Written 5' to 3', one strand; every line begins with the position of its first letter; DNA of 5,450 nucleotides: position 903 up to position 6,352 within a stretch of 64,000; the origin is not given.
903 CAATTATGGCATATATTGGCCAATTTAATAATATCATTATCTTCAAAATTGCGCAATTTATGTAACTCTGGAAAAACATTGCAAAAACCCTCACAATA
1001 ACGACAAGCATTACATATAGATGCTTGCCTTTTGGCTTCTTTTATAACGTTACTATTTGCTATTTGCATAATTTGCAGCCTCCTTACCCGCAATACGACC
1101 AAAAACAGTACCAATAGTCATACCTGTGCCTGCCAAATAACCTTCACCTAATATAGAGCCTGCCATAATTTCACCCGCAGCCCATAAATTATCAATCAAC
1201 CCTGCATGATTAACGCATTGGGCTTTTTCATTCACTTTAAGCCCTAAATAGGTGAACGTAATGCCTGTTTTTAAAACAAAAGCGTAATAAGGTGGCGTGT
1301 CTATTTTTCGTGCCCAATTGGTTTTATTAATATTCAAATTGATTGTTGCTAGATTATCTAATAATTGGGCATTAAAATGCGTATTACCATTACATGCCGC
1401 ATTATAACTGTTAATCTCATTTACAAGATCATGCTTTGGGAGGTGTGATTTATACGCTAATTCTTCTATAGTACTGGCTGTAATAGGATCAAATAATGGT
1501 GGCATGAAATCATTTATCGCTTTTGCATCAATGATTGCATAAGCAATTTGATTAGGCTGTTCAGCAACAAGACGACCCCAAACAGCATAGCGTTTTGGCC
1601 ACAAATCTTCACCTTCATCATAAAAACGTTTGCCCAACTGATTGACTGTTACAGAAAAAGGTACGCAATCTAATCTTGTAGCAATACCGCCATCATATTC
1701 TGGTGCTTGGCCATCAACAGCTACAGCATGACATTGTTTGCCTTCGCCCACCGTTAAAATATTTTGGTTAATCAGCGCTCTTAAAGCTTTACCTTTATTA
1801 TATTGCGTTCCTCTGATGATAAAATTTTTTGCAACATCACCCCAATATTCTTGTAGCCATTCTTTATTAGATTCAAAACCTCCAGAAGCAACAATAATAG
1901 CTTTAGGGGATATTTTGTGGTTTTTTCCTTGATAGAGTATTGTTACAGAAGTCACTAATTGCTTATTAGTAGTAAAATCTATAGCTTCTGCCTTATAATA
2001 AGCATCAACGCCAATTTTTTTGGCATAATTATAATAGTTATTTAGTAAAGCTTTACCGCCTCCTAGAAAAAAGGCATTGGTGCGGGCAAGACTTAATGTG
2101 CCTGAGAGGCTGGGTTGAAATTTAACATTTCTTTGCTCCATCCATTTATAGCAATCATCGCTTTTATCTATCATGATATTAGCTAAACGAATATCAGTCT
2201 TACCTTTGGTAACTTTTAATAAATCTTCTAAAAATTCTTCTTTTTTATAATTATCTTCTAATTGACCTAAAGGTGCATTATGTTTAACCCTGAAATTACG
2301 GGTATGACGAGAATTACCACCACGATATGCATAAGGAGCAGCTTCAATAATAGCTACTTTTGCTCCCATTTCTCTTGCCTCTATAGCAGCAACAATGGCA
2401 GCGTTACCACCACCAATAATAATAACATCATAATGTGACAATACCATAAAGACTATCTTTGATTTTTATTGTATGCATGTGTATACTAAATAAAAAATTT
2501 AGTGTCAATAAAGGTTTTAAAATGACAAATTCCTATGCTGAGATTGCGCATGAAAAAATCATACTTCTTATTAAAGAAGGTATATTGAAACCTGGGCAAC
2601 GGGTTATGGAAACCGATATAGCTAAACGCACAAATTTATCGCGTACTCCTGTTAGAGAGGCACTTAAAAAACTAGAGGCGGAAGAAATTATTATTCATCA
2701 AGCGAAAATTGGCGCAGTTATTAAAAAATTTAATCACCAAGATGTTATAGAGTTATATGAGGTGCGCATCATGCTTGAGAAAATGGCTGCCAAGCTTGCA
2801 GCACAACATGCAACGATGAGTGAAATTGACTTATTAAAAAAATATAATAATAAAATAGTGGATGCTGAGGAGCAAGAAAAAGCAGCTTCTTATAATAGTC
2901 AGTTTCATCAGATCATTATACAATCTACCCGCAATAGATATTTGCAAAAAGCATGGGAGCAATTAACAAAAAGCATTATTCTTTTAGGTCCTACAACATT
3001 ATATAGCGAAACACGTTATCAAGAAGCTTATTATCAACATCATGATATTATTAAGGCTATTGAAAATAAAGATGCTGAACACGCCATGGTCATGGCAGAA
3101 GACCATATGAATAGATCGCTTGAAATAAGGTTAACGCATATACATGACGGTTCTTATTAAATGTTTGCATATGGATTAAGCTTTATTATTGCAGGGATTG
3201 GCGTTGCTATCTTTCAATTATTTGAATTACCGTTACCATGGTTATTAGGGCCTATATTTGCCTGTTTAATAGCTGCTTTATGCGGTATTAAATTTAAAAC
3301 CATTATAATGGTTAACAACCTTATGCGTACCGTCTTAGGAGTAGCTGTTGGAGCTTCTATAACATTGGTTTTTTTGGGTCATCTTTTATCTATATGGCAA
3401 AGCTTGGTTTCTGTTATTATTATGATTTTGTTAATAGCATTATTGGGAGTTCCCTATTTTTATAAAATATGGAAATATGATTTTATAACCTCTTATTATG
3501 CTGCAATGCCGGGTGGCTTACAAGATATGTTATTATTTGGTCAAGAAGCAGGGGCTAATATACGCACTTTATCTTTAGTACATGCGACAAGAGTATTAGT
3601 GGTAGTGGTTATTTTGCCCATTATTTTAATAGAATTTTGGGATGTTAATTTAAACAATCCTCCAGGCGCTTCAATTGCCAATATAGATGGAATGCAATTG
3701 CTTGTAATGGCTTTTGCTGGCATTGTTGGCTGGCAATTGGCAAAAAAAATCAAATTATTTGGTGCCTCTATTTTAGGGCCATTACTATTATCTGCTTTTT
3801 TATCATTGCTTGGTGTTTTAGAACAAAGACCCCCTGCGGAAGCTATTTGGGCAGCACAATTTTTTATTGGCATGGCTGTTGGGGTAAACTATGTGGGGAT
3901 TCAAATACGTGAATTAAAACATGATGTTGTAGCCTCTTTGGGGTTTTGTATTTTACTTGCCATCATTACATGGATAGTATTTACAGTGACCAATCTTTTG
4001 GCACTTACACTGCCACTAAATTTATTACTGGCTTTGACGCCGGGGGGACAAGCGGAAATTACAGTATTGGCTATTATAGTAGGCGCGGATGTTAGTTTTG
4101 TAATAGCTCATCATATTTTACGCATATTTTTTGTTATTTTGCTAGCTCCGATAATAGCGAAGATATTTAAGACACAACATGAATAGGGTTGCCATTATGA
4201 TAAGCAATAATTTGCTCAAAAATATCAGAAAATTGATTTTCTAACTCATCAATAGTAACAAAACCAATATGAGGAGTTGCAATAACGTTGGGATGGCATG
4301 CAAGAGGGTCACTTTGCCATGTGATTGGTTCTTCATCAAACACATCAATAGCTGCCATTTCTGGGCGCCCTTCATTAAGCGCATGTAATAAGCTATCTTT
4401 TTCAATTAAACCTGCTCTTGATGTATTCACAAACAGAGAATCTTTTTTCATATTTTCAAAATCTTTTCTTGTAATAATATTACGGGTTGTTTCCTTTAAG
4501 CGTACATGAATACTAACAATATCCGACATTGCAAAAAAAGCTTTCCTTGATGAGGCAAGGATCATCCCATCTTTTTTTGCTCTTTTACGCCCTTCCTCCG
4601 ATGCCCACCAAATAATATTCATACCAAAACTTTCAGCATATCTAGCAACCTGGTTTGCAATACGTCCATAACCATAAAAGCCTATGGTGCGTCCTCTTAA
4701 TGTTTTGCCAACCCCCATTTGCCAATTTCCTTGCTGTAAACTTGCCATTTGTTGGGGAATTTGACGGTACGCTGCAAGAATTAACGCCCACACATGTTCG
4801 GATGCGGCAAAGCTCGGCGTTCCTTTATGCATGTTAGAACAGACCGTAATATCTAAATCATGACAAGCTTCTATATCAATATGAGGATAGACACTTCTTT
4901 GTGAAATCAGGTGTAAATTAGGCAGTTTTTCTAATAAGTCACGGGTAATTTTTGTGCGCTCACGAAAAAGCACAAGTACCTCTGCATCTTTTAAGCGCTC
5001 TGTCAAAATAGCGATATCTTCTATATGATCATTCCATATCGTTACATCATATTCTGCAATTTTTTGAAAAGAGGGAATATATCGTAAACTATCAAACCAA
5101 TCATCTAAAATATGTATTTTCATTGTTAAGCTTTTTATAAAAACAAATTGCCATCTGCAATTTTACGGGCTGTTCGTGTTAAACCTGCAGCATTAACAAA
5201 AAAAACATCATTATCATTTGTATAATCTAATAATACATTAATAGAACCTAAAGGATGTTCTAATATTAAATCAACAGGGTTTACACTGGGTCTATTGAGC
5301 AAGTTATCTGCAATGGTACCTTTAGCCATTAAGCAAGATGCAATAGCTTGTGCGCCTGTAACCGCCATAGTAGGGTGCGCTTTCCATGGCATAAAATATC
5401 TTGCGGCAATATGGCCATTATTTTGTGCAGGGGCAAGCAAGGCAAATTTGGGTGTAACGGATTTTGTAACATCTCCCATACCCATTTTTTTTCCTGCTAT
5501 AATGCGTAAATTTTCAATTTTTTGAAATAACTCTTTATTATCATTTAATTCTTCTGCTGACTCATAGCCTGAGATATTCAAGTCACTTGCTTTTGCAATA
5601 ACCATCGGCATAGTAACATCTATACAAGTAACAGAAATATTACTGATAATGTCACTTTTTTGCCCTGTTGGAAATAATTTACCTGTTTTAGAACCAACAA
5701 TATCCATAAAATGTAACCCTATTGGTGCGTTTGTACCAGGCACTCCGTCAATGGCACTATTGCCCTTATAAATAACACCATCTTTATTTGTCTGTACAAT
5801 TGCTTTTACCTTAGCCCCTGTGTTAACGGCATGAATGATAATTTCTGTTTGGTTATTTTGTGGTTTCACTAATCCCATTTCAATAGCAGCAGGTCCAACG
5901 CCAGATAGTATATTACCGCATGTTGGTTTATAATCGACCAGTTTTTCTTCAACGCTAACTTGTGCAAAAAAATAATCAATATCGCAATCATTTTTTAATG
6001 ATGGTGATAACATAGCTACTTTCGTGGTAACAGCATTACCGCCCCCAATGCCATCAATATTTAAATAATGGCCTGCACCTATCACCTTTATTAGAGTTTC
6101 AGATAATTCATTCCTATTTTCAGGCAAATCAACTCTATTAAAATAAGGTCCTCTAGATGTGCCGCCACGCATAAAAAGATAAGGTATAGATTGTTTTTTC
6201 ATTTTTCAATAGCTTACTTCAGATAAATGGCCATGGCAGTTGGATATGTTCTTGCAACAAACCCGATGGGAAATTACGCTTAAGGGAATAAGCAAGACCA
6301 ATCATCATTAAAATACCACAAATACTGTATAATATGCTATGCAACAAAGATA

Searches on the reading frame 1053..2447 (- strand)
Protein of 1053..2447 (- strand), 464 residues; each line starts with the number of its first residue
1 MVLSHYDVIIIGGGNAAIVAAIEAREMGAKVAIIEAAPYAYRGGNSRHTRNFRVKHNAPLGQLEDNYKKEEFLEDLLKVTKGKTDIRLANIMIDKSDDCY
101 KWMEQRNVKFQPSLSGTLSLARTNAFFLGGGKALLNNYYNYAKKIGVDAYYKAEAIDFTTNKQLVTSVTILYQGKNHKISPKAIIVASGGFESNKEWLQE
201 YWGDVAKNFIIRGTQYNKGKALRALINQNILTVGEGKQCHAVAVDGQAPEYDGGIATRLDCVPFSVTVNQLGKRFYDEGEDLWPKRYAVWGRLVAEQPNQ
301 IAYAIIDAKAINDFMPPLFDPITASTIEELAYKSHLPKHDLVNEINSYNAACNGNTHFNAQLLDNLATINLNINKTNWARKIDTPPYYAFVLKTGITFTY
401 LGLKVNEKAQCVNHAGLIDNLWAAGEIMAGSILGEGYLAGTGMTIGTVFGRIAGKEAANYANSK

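Call 39: search_protein_families(library=pfam, proteins=[window:1053-2447:-], max_evalue=0.00001)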
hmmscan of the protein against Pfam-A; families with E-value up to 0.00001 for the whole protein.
window:1053-2447:- (464 aa): 5 families
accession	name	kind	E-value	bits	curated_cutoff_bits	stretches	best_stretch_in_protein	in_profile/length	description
PF00890.30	FAD_binding_2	-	2.6e-30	106.4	20.4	1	7-437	1-408/414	FAD binding domain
PF03486.20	HI0933_like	-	1.7e-09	37.9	50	1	7-438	2-230/244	HI0933-like protein Rossmann domain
PF12831.13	FAD_oxidored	-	4.9e-08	33.1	27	1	7-189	1-145/416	FAD dependent oxidoreductase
PF01266.30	DAO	-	1.1e-07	32.1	27.9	0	7-127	1-139/353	FAD dependent oxidoreductase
PF07992.20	Pyr_redox_2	-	1.4e-07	31.7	26.1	1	6-223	1-137/291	Pyridine nucleotide-disulphide oxidoreductase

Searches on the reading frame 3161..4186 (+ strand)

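Call 39: search_protein_families(library=pfam, proteins=[window:3161-4186:+], max_evalue=0.00001)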
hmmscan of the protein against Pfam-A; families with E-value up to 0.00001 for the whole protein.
window:3161-4186:+ (341 aa): 1 family
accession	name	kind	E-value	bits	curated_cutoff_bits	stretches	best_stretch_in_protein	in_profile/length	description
PF05145.17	AbrB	-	1.8e-73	247.7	29.2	1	27-336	1-313/314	Transition state regulatory protein AbrB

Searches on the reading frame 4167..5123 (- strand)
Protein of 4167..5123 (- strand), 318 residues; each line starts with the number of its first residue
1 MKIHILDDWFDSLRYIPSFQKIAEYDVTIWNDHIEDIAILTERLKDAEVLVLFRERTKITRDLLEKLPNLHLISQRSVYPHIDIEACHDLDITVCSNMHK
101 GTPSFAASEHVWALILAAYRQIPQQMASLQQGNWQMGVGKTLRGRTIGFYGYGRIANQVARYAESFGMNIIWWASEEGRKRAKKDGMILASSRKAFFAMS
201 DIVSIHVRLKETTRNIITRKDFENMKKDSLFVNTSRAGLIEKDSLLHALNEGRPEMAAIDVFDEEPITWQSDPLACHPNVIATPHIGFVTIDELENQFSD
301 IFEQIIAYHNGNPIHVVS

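Call 39: search_protein_families(library=pfam, proteins=[window:4167-5123:-], max_evalue=0.00001)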
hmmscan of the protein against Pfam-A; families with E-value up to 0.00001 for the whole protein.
window:4167-5123:- (318 aa): 2 families
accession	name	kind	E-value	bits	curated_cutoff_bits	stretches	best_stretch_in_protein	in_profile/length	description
PF02826.25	2-Hacid_dh_C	-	1.4e-49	168.3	25.1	1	113-287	2-178/178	D-isomer specific 2-hydroxyacid dehydrogenase, NAD binding domain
PF00389.36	2-Hacid_dh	-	4.8e-14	52.6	24.6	1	17-317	13-133/134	D-isomer specific 2-hydroxyacid dehydrogenase, catalytic domain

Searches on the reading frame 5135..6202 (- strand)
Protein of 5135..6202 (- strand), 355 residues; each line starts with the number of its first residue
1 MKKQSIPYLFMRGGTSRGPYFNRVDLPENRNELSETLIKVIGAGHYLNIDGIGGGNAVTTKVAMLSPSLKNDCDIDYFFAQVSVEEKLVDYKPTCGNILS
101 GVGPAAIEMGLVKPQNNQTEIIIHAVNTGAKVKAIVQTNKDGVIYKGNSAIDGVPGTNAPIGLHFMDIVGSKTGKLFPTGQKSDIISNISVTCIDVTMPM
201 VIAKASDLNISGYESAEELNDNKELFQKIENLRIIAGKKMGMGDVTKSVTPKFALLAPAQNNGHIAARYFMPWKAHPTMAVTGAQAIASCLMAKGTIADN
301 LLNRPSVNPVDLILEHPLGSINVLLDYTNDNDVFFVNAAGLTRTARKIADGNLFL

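Call 39: search_protein_families(library=pfam, proteins=[window:5135-6202:-], max_evalue=0.00001)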
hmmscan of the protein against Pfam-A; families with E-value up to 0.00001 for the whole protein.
window:5135-6202:- (355 aa): 2 families
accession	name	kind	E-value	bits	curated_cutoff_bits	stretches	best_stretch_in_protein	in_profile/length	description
PF04303.18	PrpF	-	1.1e-92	311.2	27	1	5-353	3-368/371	PrpF protein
PF05544.16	Pro_racemase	-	2.6e-07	30.5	27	0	59-137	53-123/325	Proline racemase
